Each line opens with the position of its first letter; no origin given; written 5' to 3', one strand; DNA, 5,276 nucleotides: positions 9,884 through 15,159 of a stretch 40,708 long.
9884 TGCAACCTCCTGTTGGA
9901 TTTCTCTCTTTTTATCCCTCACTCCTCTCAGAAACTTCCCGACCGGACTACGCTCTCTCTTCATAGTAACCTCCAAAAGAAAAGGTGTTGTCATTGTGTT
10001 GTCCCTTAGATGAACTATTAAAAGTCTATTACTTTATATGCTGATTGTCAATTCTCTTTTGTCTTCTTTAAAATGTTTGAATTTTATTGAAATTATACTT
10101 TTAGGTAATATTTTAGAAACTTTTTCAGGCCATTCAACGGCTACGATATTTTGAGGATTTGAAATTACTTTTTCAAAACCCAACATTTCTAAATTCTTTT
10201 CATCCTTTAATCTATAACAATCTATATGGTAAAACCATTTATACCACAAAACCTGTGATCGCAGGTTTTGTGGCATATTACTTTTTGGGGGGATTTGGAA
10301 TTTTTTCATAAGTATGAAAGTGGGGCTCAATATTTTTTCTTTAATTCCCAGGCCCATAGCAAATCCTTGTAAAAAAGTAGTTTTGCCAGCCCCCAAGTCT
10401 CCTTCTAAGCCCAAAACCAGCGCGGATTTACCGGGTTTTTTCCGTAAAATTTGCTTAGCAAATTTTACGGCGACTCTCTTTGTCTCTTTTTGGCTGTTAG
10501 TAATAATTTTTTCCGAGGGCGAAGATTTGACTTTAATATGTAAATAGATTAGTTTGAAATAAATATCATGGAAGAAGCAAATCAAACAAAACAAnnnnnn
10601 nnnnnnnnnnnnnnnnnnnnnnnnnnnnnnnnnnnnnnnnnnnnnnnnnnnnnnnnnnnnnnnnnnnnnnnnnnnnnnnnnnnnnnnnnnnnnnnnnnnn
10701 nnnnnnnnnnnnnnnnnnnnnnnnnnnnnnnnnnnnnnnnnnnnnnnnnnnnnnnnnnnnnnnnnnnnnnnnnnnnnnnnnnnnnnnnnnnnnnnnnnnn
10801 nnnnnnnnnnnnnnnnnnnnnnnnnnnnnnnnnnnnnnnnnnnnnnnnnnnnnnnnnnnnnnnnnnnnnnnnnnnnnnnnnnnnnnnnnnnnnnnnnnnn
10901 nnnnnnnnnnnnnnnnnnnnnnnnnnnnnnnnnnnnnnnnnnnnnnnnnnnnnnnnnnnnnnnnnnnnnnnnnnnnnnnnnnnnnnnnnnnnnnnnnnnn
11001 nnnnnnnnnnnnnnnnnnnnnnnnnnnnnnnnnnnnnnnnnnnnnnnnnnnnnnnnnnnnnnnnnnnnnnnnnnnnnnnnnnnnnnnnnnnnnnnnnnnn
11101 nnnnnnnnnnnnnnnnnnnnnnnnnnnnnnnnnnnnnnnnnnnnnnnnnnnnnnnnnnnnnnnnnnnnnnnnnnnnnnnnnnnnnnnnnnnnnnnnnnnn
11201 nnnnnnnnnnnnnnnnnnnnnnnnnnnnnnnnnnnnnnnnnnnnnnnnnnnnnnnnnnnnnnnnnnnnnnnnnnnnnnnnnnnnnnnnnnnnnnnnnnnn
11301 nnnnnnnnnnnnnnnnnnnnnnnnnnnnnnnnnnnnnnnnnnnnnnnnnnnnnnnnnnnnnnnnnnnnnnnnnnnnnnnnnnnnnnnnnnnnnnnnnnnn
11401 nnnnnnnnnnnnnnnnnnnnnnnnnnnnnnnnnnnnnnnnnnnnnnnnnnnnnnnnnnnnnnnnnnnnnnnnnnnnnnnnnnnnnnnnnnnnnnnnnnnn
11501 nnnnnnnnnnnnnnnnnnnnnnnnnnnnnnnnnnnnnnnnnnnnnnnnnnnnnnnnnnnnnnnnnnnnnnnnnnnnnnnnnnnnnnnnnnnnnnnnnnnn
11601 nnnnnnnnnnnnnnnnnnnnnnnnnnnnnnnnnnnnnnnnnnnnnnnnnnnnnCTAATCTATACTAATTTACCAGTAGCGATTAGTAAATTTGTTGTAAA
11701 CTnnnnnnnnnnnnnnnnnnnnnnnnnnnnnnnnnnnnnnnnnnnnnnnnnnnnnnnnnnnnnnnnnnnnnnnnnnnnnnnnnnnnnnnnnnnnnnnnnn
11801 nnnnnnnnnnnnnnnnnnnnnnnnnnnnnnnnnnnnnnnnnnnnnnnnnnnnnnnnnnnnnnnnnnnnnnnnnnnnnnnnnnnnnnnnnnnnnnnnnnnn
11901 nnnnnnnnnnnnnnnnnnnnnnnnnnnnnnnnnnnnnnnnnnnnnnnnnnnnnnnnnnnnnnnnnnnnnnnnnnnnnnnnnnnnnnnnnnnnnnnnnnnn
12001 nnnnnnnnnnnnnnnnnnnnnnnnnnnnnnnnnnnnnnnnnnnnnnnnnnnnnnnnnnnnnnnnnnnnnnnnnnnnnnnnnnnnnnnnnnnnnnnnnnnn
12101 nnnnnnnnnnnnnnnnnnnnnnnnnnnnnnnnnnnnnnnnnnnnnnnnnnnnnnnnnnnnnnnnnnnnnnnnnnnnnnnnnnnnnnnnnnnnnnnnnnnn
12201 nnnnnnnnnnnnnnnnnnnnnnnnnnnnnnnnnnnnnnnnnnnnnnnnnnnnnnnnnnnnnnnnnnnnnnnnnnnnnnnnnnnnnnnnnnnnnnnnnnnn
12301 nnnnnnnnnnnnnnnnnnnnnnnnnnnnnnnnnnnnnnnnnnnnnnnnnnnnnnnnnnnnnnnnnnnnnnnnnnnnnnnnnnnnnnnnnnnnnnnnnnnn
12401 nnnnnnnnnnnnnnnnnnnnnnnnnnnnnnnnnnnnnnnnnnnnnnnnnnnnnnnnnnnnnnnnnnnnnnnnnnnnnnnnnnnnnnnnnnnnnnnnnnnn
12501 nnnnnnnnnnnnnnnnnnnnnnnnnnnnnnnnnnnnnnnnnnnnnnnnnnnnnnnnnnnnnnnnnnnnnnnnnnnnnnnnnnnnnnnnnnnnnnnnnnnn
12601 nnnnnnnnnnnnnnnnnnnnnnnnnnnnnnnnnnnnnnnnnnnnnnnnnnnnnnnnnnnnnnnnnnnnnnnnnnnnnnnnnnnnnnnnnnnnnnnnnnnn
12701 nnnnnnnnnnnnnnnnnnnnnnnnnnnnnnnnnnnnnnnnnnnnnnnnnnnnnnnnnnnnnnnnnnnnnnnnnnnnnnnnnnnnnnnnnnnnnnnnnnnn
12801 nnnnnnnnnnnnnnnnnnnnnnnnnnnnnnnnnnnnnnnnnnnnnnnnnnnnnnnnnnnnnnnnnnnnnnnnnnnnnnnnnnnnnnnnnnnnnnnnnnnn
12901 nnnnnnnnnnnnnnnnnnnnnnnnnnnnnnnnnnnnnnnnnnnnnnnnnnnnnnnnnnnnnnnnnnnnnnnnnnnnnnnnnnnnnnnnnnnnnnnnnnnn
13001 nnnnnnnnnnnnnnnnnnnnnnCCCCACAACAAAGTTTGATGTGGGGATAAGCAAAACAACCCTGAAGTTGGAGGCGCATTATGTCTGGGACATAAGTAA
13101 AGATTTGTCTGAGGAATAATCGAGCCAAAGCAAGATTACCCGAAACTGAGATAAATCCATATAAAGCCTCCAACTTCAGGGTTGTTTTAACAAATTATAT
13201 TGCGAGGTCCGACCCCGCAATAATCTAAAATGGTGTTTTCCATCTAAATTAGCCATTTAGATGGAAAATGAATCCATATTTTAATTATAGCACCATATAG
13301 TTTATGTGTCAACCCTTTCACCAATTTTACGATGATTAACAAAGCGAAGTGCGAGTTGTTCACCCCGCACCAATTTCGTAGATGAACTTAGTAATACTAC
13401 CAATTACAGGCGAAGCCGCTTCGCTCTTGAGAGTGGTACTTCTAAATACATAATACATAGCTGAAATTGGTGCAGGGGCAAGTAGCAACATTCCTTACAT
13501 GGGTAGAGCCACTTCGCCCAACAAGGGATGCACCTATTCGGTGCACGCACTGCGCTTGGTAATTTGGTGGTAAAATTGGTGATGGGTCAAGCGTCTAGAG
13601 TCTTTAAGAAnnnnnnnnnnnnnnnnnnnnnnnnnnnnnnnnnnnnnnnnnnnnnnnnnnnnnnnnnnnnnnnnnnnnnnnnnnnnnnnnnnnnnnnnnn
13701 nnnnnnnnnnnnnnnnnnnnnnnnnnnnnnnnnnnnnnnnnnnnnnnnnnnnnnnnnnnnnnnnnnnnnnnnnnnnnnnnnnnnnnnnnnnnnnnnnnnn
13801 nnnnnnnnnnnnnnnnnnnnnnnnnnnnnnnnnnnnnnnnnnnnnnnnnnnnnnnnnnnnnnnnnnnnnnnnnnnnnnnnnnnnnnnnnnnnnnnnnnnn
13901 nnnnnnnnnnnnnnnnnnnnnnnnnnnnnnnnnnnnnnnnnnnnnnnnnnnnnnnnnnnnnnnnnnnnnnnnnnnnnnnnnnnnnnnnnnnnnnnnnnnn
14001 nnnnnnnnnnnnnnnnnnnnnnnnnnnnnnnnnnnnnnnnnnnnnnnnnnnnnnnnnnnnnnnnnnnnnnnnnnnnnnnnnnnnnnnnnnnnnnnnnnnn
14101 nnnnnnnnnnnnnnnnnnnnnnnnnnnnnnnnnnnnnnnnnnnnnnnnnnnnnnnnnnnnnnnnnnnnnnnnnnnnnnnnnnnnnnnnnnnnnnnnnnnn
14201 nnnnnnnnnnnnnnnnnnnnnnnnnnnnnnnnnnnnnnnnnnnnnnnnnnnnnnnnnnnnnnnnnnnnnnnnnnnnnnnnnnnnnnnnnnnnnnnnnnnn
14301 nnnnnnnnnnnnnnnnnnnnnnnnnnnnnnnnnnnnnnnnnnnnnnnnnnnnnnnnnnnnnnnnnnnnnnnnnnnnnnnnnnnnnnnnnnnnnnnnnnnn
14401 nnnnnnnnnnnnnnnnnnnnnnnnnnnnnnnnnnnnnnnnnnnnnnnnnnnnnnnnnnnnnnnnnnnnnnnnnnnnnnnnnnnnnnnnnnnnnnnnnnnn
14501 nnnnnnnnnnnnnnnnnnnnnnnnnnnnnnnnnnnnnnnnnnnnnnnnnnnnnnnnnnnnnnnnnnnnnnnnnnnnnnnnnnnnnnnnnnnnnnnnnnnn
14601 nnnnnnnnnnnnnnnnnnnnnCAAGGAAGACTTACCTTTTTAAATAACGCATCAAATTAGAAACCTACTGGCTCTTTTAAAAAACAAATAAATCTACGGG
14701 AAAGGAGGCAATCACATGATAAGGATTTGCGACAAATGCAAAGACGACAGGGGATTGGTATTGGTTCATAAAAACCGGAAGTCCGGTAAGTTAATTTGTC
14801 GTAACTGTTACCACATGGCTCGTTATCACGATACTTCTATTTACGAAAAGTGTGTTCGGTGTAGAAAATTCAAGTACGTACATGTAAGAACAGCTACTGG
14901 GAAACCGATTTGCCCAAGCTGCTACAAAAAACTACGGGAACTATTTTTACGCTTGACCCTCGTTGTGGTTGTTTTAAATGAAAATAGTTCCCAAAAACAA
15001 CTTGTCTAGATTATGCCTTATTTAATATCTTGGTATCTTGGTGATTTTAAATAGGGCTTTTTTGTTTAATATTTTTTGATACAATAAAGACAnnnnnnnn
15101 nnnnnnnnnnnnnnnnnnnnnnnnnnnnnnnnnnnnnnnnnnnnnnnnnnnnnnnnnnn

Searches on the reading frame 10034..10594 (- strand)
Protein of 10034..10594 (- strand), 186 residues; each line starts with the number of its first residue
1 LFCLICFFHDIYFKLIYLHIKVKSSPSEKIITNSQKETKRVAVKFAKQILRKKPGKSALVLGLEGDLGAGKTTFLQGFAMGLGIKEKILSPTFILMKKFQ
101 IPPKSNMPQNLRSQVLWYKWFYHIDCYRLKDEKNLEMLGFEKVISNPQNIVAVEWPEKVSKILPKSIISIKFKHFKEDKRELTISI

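Call 44: search_protein_families(library=pfam, proteins=[window:10034-10594:-])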
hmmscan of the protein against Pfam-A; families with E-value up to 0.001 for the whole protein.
window:10034-10594:- (186 aa): 1 family
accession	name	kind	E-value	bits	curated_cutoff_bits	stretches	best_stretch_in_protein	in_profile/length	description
PF02367.23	TsaE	-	1e-30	106.8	26.6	1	33-181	2-127/128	Threonylcarbamoyl adenosine biosynthesis protein TsaE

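Call 83: search_solved_structures(query=window:10037-10594:-, show_alignments=1, max_evalue=0.00001)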
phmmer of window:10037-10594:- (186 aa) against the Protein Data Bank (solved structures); distinct sequences matched with E-value up to 0.00001: 7.
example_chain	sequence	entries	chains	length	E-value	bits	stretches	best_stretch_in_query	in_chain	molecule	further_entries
5np9_A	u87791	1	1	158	1.2e-18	71.2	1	36-184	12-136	tRNA threonylcarbamoyladenosine biosynthesis protein TsaE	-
5mvr_A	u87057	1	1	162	1.2e-18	71.1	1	36-184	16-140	tRNA threonylcarbamoyladenosine biosynthesis protein TsaE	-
1htw_A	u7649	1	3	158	1.2e-17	67.8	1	40-181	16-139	HI0065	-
1fl9_A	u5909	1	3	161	1.3e-17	67.7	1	40-181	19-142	HYPOTHETICAL PROTEIN HI0065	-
9zw5_A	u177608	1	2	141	4.1e-13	53.1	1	62-183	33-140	tRNA threonylcarbamoyladenosine biosynthesis protein TsaE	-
6n9a_E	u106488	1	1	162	4.6e-13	52.9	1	46-184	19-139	tRNA threonylcarbamoyladenosine biosynthesis protein TsaE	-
6nak_D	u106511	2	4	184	6.4e-13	52.4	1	45-184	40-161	TsaE | ATPase YjeE, predicted to have essential role in cell wall biosynthesis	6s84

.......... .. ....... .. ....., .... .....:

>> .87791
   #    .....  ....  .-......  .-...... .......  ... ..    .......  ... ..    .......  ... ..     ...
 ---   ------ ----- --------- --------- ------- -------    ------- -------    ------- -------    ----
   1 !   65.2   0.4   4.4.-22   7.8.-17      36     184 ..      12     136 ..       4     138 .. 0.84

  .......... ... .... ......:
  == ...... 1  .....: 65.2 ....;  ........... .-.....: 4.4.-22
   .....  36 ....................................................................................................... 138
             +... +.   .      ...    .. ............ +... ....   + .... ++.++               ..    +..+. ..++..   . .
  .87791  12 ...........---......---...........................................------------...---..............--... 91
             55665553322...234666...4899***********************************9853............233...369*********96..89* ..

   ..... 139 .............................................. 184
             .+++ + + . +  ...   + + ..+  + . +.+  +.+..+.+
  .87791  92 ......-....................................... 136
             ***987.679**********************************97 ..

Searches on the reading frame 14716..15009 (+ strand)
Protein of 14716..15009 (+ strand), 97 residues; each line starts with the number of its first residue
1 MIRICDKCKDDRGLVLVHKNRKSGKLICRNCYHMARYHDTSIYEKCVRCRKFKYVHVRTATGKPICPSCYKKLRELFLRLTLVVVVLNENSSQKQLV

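Call 45: search_protein_families(library=pfam, proteins=[window:14716-15009:+])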
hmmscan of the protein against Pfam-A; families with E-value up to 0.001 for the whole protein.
window:14716-15009:+ (97 aa): 1 family
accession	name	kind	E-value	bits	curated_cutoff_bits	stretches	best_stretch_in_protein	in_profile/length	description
PF24734.1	DUF7685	-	0.00024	21.3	27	0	45-70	1-32/43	Domain of unknown function (DUF7685)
